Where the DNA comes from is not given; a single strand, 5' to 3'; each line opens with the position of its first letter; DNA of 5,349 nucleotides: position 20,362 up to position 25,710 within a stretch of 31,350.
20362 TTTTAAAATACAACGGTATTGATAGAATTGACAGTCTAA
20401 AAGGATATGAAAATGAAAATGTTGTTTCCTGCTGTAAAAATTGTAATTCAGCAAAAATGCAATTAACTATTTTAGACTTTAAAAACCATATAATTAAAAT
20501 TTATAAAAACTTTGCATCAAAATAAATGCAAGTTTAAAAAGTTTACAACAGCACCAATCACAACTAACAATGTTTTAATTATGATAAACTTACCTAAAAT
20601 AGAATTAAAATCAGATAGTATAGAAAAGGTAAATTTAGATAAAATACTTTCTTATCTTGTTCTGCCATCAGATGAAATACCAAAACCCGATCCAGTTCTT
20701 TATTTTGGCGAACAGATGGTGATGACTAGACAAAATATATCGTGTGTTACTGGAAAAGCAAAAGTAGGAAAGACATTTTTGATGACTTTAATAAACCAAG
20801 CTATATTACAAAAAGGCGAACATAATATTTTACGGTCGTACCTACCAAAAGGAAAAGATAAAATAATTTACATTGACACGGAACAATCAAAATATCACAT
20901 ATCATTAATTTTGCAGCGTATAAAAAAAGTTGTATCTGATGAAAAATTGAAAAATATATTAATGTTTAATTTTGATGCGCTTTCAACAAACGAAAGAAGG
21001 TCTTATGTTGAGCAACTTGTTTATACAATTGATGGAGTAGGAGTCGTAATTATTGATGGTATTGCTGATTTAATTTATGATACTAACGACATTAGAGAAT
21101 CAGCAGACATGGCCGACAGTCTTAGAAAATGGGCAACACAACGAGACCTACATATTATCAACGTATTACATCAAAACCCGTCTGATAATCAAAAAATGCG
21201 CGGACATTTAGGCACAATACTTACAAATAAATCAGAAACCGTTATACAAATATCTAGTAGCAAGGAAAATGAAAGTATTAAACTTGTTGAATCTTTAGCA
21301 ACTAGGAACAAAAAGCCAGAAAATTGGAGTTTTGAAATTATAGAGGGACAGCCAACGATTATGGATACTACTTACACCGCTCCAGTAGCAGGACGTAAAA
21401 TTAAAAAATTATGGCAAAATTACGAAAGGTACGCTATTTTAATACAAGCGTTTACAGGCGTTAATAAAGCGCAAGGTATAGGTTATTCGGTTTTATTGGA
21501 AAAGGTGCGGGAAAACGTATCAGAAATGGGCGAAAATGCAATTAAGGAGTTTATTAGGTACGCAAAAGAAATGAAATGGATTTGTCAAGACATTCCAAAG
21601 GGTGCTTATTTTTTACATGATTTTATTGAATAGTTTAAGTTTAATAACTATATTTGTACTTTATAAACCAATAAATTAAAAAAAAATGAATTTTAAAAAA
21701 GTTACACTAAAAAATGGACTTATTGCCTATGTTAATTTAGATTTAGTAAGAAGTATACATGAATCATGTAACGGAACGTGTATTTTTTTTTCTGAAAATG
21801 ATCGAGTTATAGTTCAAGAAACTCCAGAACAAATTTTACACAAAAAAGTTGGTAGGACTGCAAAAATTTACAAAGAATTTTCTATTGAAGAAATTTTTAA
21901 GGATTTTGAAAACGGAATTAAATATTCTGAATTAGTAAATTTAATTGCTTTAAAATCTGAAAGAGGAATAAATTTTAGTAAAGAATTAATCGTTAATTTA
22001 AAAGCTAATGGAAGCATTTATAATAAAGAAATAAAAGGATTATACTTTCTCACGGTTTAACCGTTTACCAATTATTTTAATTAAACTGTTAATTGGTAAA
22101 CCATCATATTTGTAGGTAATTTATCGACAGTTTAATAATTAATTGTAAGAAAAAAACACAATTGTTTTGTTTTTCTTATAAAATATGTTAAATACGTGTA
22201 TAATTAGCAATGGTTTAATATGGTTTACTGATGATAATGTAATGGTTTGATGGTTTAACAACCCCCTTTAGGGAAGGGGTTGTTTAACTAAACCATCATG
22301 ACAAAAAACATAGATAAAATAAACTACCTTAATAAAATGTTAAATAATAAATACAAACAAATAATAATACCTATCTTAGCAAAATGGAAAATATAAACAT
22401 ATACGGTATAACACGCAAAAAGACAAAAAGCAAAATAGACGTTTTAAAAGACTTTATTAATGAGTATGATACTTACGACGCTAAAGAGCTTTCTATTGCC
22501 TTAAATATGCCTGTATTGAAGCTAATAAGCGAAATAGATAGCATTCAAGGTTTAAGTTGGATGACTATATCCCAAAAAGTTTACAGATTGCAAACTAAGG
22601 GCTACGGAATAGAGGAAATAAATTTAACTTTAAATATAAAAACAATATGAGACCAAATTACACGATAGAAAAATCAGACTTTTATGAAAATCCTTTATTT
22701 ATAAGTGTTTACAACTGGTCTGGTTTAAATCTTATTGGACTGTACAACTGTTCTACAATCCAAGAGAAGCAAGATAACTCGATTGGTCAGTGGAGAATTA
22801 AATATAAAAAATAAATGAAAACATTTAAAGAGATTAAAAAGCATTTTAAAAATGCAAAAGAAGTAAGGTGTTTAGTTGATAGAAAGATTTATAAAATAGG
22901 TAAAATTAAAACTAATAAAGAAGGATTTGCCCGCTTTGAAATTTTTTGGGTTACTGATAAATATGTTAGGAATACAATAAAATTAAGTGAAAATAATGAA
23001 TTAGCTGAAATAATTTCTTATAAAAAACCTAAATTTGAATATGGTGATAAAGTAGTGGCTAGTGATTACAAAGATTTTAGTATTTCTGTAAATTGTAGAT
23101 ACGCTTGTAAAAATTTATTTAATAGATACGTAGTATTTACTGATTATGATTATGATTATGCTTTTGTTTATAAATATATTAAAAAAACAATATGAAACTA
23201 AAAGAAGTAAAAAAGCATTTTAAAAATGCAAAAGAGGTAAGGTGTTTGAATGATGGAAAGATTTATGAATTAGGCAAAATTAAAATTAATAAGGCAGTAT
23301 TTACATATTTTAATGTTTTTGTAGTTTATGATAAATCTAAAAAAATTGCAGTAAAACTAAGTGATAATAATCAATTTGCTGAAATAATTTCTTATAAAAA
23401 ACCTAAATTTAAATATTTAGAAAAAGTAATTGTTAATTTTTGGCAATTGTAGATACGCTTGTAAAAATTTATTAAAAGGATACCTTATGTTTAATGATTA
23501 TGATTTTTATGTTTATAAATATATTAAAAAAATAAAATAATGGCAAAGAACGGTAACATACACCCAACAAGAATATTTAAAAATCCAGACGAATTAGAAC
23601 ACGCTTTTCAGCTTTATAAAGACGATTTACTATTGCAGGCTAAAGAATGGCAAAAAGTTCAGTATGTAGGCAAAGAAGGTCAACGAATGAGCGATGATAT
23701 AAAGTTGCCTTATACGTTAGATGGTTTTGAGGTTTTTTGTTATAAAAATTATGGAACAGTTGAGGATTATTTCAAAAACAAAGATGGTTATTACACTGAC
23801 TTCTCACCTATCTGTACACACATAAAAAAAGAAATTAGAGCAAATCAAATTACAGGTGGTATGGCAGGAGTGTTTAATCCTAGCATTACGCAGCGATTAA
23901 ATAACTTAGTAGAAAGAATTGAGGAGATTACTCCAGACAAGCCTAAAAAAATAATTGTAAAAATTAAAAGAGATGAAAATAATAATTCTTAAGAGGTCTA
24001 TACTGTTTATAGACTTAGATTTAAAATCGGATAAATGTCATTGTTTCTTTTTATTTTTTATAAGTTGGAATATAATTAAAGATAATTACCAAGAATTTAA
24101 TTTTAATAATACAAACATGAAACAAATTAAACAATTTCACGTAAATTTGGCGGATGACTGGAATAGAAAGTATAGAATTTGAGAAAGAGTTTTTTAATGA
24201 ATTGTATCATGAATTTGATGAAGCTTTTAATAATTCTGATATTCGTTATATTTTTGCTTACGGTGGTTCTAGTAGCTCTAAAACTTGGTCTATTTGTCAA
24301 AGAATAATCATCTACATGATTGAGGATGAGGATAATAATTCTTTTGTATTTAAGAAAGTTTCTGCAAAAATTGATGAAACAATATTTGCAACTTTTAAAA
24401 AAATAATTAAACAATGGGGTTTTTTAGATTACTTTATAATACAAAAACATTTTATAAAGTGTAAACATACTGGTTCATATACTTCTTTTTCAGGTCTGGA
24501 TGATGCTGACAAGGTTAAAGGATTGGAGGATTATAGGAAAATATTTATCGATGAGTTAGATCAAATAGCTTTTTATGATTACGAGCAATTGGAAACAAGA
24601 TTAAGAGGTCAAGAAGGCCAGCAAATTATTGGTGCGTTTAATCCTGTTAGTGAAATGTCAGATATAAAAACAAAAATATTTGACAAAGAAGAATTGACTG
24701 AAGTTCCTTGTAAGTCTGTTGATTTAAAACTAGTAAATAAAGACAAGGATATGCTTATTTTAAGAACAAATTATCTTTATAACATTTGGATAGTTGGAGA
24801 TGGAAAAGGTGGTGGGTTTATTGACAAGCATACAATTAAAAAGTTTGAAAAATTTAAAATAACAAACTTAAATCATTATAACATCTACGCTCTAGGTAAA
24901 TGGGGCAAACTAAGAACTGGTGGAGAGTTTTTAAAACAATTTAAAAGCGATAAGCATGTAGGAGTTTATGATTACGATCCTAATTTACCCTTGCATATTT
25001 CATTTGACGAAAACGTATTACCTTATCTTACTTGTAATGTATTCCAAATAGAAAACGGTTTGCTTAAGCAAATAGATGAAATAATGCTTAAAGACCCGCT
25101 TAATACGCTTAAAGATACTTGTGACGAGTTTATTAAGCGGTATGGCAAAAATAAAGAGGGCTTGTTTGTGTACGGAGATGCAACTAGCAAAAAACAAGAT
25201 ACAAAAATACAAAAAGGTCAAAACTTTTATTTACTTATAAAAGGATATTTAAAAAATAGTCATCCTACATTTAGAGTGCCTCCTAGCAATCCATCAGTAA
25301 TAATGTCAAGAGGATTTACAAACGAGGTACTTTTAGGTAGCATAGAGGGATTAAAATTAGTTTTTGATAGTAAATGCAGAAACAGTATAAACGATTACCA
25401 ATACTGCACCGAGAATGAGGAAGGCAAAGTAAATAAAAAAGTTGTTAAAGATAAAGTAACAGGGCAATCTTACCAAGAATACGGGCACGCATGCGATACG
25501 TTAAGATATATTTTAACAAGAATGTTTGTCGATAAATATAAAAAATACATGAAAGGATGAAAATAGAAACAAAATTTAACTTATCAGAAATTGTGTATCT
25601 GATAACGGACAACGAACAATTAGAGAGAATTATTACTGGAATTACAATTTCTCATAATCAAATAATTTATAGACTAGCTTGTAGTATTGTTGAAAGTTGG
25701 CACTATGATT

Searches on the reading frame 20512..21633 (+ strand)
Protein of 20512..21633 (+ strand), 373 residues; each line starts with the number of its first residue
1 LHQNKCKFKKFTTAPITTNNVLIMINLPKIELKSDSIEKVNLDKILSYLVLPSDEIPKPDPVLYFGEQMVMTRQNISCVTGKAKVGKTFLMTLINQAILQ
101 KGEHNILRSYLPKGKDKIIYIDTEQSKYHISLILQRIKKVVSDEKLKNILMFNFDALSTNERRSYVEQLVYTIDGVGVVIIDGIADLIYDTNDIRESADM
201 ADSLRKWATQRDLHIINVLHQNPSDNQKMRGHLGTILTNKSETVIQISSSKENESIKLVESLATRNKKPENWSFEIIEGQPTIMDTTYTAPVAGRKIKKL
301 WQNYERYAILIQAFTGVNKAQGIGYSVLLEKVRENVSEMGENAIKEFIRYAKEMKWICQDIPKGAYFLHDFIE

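Call 19: search_protein_families(library=phrogs, max_evalue=0.00001, proteins=[window:20512-21633:+])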
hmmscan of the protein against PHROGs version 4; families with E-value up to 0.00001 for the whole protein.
window:20512-21633:+ (373 aa): 1 family
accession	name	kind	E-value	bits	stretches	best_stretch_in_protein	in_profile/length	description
phrog_239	-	DNA, RNA and nucleotide metabolism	8.3e-06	26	0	70-229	354-525/801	DNA primase/helicase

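Call 59: search_protein_families(library=pfam, max_evalue=0.001, proteins=[window:20512-21633:+])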
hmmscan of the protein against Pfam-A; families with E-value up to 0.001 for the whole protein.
window:20512-21633:+ (373 aa): 2 families
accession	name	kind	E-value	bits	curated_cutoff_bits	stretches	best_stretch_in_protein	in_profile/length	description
PF13481.12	AAA_25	-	3.4e-08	33.8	27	1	70-221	29-190/195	AAA domain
PF13401.12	AAA_22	-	1.7e-05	25.6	27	1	73-216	4-119/130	AAA domain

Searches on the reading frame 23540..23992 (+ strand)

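Call 20: search_protein_families(library=phrogs, max_evalue=0.00001, proteins=[window:23540-23992:+])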
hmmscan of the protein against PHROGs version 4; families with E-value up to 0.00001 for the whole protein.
window:23540-23992:+ (150 aa): 1 family
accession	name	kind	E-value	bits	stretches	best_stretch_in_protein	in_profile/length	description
phrog_606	-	head and packaging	1.1e-08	36.3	1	11-137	23-143/167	terminase small subunit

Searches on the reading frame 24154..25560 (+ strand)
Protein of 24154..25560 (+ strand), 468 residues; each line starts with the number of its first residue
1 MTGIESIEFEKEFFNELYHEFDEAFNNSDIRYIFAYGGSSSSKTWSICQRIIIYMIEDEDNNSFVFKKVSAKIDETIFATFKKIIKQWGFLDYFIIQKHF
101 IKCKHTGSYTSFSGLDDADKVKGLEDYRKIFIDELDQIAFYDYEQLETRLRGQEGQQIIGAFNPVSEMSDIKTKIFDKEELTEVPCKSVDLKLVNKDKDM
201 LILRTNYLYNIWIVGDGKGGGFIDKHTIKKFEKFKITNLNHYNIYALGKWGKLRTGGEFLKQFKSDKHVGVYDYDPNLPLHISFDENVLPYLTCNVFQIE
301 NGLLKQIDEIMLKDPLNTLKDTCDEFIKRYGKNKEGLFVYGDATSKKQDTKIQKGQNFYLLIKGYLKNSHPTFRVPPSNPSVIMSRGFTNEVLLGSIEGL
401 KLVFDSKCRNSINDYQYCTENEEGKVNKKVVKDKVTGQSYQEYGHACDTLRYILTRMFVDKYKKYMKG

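Call 19: search_protein_families(library=phrogs, max_evalue=0.00001, proteins=[window:24154-25560:+])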
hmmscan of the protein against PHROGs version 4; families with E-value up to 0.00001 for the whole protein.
window:24154-25560:+ (468 aa): 4 families
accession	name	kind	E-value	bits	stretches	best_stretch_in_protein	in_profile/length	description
phrog_3717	-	head and packaging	6.9e-36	125.1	1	13-280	7-252/277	terminase large subunit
phrog_2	-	head and packaging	1.3e-24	88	1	21-455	270-590/807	terminase large subunit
phrog_979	-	head and packaging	1.4e-09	38.2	1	22-154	158-292/642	terminase large subunit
phrog_8711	-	head and packaging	8.4e-06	26.8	0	23-94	18-89/89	terminase large subunit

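Call 32: search_dna_similar(query=window:24154-25560:+, collection=phages, mode=protein, max_rows=15)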
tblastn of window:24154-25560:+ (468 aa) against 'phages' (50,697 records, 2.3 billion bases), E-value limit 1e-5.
Records with a match: 319; places in all: 319; records where one place covers at least 80% of the query: 32.
Best place of each record, by identity: <60% 319.
By first word of the organism name: Enterococcus 79; Staphylococcus 74; Streptococcus 42; Clostridium 39; Listeria 16; Vibrio 14; Flavobacterium 11; Bacteriophage 5; Lactobacillus 5; Carnobacterium 5; and 16 more.
By host as written in the record: Clostridium sporogenes ATCC-15579 30; Staphylococcus aureus 24; - 21; Enterococcus faecalis 21; Staphylococcus pseudintermedius 13; Enterococcus faecalis ATCC 29212 12; Enterococcus sp. 10; Vibrio breoganii 8; and 124 more.
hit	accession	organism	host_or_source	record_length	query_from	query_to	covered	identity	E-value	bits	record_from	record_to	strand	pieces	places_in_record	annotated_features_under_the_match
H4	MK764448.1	Flavobacterium phage FPSV-S27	Flavobacterium psychrophilum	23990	1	462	99%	40.5%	9e-98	327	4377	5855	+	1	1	PBSX family terminase large subunit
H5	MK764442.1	Flavobacterium phage FPSV-S1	Flavobacterium psychrophilum F026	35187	1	462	99%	40.5%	9e-98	327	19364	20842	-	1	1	PBSX family terminase large subunit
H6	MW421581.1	Flavobacterium phage FPSV-S4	Flavobacterium psychrophilum strain ...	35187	1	462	99%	40.5%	9e-98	327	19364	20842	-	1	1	record has no annotation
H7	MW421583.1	Flavobacterium phage FPSV-F8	Flavobacterium psychrophilum strain ...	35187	1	462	99%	40.5%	9e-98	327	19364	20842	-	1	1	record has no annotation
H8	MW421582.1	Flavobacterium phage FPSV-S8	Flavobacterium psychrophilum strain ...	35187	1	462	99%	40.5%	9e-98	327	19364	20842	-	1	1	record has no annotation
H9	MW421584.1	Flavobacterium phage FPSV-D3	Flavobacterium psychrophilum strain ...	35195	1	462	99%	40.5%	9e-98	327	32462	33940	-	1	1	record has no annotation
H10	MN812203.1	Flavobacterium phage vB_FspM_lotta8-1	Flavobacterium sp. LMO8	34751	7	465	98%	39.3%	2e-90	306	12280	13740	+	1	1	terminase large subunit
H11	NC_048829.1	Flavobacterium phage vB_FspM_lotta8-1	Flavobacterium sp. LMO8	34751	7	465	98%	39.3%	2e-90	306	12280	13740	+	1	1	terminase large subunit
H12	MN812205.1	Flavobacterium phage vB_FspM_pippi8-1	Flavobacterium sp. LMO8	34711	7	465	98%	39.3%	3e-90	306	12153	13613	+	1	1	terminase large subunit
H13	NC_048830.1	Flavobacterium phage vB_FspM_pippi8-1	Flavobacterium sp. LMO8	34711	7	465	98%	39.3%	3e-90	306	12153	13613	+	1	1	terminase large subunit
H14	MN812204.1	Flavobacterium phage vB_FspM_lotta8-2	Flavobacterium sp. LMO8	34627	7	465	98%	39.3%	4e-90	305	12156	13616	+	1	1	terminase large subunit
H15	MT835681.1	Bacteriophage sp.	human fecal samples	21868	9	462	97%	35.6%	4e-77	268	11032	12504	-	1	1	record has no annotation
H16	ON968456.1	Pseudanabaena phage Pan5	Pseudanabaena sp.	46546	9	465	98%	29.2%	2e-44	172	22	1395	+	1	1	terminase large subunit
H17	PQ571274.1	Bacteroides phage BS-TP1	Bacteroides salyersiae BG8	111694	15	465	96%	23.9%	2e-16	89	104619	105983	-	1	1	terminase large subunit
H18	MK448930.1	Streptococcus phage Javan406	Streptococcus parauberis SP-llh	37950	7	464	98%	23.2%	2e-12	76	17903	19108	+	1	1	terminase large subunit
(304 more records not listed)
